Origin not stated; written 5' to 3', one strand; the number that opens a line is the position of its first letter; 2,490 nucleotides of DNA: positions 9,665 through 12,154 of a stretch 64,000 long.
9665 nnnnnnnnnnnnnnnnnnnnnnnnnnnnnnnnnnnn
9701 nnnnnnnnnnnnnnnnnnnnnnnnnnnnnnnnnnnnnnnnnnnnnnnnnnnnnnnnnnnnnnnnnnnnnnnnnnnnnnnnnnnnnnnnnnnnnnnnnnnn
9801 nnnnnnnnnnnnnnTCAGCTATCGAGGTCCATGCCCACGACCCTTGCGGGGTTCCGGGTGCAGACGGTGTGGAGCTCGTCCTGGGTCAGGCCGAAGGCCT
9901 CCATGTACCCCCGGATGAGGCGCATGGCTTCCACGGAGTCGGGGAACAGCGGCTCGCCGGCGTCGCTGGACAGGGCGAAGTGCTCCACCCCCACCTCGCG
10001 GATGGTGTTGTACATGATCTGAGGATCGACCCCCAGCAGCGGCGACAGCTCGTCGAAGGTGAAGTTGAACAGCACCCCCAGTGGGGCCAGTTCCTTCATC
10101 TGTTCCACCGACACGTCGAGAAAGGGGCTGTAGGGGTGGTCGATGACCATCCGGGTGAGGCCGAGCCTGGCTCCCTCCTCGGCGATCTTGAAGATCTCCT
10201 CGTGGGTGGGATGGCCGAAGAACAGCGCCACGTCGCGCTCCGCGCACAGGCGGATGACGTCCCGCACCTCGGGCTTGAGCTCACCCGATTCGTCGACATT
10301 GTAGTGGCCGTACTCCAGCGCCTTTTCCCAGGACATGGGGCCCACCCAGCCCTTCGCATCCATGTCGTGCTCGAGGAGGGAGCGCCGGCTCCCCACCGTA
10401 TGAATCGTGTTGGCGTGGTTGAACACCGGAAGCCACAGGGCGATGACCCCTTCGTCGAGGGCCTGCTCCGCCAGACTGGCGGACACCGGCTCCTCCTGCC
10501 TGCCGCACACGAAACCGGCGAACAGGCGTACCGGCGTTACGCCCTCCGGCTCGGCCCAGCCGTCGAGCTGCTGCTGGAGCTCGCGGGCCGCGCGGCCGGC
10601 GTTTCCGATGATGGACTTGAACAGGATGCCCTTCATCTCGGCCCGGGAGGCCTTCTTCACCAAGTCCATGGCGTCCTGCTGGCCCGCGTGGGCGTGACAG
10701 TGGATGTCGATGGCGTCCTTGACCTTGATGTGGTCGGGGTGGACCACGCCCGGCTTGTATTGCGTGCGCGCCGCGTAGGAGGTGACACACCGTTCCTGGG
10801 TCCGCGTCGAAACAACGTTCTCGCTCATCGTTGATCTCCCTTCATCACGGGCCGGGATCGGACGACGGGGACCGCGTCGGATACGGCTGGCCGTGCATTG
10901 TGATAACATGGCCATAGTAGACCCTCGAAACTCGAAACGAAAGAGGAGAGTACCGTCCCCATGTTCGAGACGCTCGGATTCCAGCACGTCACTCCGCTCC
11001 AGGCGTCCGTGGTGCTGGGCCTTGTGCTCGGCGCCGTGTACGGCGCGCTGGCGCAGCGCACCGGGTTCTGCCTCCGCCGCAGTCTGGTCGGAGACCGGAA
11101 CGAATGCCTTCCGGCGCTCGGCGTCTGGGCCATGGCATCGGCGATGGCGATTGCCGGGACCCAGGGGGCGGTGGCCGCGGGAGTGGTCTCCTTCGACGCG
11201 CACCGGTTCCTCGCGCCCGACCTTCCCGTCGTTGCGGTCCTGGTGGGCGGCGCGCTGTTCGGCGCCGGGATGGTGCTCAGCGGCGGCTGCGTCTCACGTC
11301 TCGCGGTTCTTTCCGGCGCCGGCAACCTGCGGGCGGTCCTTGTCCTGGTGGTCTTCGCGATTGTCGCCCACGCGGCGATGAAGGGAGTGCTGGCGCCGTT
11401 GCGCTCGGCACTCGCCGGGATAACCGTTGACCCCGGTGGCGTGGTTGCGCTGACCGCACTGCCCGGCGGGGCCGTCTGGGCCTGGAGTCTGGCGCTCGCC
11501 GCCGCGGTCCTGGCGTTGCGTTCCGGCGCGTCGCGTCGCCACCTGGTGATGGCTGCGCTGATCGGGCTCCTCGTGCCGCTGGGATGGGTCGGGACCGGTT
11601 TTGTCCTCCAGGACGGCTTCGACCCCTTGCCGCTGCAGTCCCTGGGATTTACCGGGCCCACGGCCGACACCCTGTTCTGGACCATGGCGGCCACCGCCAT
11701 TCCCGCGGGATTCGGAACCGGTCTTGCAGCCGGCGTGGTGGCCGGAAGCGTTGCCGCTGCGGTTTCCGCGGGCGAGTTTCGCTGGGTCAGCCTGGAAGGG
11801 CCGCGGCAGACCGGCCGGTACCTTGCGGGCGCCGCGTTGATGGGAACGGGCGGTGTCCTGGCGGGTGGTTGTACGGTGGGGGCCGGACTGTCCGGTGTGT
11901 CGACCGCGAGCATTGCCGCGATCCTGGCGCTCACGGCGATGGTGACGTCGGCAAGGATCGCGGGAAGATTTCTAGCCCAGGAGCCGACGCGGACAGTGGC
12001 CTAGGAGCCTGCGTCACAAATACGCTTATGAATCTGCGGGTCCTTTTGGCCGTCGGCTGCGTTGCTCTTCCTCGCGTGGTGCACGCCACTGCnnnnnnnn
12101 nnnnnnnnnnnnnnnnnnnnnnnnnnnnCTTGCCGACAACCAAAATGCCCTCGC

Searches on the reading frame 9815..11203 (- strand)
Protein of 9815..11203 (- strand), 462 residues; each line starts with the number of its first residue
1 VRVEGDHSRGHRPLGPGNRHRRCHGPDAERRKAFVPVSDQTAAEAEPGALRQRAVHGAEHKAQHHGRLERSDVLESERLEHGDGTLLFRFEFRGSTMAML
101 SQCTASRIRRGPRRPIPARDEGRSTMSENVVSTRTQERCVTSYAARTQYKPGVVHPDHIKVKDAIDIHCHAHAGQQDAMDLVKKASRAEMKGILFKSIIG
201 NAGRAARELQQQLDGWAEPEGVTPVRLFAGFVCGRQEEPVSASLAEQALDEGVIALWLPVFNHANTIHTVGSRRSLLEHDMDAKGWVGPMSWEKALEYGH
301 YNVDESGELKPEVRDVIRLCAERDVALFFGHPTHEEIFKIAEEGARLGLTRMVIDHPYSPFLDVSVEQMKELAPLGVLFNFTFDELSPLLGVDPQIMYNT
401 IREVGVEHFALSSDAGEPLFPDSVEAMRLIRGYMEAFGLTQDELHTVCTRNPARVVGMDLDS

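Call 3: search_protein_families(library=pfam, proteins=[window:9815-11203:-], max_evalue=0.01)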
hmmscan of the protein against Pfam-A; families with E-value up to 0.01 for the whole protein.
window:9815-11203:- (462 aa): 1 family
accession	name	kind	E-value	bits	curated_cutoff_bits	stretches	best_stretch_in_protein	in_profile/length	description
PF19799.5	DUF6282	-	8.5e-32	110.9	26.8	1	163-378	1-194/196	Family of unknown function (DUF6282)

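Call 4: search_protein_families(library=ncbifam, proteins=[window:9815-11203:-], max_evalue=0.01)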
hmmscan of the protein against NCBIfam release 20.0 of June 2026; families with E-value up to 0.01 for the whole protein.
window:9815-11203:- (462 aa): 0 families

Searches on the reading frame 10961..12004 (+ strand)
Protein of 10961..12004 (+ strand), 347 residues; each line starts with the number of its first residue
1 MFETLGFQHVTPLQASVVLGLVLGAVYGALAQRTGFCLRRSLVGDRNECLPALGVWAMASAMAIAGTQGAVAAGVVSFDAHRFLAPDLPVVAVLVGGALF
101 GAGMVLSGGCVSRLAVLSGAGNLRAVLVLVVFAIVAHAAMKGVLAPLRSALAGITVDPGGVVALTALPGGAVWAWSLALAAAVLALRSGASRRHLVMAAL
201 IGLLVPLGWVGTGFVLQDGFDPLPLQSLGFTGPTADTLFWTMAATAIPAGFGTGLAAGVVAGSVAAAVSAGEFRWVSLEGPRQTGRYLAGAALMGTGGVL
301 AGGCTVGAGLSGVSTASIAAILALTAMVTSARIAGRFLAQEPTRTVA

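Call 3: search_protein_families(library=pfam, proteins=[window:10961-12004:+], max_evalue=0.01)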
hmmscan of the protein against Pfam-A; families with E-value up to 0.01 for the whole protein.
window:10961-12004:+ (347 aa): 1 family
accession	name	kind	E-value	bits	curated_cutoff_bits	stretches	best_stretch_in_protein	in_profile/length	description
PF04143.19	Sulf_transp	-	3.8e-45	155.2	27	1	53-329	22-306/310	Sulphur transport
